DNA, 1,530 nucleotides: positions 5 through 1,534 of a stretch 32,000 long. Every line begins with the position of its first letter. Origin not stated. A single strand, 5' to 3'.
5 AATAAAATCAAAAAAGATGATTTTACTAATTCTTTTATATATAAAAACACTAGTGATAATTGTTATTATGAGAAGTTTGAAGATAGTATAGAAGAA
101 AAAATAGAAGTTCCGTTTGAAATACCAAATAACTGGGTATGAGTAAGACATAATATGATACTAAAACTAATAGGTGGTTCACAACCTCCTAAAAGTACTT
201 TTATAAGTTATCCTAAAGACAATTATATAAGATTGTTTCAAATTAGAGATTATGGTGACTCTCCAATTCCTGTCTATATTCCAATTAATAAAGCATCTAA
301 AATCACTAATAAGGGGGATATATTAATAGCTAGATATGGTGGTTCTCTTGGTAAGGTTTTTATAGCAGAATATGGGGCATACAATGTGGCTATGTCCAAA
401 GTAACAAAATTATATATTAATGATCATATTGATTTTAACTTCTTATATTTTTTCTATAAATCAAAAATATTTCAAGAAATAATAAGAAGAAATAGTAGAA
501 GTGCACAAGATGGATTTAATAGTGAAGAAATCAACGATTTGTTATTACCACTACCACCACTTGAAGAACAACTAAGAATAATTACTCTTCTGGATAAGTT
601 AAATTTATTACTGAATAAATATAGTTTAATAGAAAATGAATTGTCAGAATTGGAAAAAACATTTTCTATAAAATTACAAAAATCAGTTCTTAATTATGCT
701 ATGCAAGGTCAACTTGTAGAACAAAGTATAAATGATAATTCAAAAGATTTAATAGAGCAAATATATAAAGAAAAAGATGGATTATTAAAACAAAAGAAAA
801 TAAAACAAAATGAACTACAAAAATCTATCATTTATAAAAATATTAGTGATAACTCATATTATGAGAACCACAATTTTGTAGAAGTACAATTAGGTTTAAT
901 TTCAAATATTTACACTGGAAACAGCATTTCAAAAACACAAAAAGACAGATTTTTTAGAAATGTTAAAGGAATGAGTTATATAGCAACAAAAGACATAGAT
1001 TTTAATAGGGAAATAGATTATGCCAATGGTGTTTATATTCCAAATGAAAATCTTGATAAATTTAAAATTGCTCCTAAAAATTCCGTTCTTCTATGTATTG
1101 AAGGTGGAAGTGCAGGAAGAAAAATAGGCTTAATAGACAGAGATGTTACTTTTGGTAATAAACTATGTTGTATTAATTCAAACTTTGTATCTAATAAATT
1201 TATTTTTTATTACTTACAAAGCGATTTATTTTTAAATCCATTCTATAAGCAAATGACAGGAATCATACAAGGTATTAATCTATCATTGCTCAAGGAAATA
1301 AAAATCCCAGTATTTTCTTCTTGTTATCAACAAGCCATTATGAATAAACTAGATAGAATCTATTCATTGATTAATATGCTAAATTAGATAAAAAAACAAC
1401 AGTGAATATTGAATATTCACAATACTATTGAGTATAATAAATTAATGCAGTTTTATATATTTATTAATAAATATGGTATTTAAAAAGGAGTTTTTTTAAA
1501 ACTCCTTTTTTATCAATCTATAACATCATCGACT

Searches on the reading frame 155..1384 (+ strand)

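Call 59: search_protein_families(library=padloc, max_evalue=0.001, proteins=[window:155-1384:+])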
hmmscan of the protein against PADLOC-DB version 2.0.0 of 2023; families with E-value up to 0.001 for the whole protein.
seq(410 aa): 81 families (the best 25 are shown)
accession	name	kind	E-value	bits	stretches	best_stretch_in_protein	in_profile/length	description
PDLC03076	Specificity_I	-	2.8e-52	176.5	2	45-279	127-350/488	Type I specificity subunit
PDLC03179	Specificity_I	-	1.6e-36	124.4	2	173-409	328-565/589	Type I specificity subunit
PDLC03077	Specificity_I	-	3.3e-30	104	2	243-407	219-382/417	Type I specificity subunit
PDLC03119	Specificity_I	-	4.4e-30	102.8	2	3-150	12-163/393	Type I specificity subunit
PDLC03079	Specificity_I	-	8.5e-30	102.3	1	47-406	81-418/470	Type I specificity subunit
PDLC04137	mad5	-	2.3e-29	100.8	1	2-408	11-374/392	mads_5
PDLC03061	Specificity_I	-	3e-28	96.9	2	2-82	186-266/360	Type I specificity subunit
PDLC03107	Specificity_I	-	5e-28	96.3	2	46-166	59-176/392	Type I specificity subunit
PDLC03100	Specificity_I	-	4e-26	90.4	2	200-407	158-367/392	Type I specificity subunit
PDLC03189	Specificity_I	-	4.8e-26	89.7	1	2-408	18-389/459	Type I specificity subunit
PDLC03068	Specificity_I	-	1.2e-25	88.5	2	46-150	61-166/403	Type I specificity subunit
PDLC03096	Specificity_I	-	2.5e-25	87.3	2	44-153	140-248/658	Type I specificity subunit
PDLC03169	Specificity_I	-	1.3e-24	85.5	1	47-402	70-385/461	Type I specificity subunit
PDLC03090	Specificity_I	-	1.7e-24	84.8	2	2-187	245-431/434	Type I specificity subunit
PDLC03104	Specificity_I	-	2.2e-24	84.5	1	4-170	13-179/415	Type I specificity subunit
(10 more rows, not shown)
